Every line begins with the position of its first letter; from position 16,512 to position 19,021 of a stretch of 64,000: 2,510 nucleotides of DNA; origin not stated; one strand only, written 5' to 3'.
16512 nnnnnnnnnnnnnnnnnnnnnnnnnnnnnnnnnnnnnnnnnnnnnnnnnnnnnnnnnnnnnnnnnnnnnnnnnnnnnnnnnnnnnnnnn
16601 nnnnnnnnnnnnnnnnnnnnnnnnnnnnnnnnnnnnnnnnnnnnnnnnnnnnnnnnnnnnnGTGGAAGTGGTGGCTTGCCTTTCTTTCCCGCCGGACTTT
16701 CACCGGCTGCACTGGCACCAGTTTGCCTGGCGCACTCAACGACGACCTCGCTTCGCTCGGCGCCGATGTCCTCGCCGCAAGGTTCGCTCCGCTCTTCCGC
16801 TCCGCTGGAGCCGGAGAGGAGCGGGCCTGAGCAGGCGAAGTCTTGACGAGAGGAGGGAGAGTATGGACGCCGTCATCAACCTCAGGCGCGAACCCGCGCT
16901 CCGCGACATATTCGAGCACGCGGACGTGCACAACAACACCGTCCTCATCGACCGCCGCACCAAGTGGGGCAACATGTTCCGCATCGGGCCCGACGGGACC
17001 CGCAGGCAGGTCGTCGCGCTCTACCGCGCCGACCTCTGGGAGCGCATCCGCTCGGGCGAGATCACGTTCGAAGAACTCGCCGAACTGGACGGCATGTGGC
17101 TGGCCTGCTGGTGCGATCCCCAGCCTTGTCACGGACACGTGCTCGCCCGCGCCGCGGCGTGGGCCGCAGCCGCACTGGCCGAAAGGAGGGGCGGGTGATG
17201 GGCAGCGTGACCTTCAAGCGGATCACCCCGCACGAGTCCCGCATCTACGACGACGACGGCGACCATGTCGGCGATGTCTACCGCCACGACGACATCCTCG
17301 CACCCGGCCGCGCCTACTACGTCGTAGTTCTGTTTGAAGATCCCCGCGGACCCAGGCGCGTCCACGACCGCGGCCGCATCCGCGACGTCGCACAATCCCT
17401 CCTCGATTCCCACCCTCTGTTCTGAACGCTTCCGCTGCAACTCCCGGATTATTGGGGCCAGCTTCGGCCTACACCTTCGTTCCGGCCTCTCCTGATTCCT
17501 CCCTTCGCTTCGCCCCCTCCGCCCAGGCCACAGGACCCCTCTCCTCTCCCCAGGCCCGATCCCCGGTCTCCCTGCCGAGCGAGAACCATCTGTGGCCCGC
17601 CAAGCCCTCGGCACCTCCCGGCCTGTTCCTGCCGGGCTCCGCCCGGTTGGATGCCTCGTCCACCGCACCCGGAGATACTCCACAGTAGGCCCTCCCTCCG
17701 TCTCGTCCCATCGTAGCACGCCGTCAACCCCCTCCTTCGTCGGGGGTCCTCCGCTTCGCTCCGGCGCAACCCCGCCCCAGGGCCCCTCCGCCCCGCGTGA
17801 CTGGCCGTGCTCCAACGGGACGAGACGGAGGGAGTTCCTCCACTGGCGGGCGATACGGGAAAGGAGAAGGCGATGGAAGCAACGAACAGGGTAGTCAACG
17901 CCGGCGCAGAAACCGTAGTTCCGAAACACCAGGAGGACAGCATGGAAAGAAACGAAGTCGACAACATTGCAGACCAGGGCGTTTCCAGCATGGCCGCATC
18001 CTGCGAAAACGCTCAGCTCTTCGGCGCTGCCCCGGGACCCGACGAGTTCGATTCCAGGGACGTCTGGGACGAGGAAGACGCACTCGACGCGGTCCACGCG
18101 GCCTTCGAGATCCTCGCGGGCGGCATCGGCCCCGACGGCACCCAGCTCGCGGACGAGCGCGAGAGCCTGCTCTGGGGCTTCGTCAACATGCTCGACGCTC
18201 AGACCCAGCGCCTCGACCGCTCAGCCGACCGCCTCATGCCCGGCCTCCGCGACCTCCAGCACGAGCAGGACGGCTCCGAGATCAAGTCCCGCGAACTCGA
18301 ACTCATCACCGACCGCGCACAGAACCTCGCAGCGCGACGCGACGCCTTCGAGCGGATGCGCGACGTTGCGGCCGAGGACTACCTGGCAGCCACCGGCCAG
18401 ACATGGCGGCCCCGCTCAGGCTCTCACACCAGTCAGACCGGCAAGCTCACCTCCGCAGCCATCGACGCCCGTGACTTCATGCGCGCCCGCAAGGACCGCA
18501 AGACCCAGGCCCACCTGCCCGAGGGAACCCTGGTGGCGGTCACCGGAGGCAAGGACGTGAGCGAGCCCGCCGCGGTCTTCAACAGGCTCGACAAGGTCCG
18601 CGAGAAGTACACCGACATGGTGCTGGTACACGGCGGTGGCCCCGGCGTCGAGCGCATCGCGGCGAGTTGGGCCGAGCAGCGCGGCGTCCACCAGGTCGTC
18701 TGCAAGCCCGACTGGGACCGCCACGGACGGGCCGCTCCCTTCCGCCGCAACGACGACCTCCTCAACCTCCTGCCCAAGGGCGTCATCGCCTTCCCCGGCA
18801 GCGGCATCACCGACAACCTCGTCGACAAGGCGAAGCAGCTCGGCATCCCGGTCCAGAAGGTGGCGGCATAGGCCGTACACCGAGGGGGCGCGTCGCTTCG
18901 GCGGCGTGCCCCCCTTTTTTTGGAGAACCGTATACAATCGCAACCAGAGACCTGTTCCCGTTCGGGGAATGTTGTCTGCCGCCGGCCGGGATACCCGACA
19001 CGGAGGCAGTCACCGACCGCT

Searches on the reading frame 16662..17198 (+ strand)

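Call 50: search_protein_families(library=pfam, proteins=[window:16662-17198:+], max_evalue=0.001)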
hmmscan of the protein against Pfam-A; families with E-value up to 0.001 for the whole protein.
window:16662-17198:+ (178 aa): 1 family
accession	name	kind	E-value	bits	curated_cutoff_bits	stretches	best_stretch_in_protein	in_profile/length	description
PF14216.11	DUF4326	-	4e-24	85.5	25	1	88-162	7-81/82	Domain of unknown function (DUF4326)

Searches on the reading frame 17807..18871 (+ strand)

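Call 3: search_protein_families(library=pfam, proteins=[window:17807-18871:+], max_evalue=1)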
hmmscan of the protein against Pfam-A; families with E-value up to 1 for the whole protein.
window:17807-18871:+ (354 aa): 2 families
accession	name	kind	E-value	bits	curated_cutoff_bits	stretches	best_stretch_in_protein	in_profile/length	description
PF10686.14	YAcAr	-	2.6e-25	88.5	28.2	1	243-306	3-66/66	YspA, cpYpsA-related SLOG family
PF06722.18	EryCIII-like_C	-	0.052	14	31.7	0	273-309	51-83/145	Erythromycin biosynthesis protein CIII-like, C-terminal domain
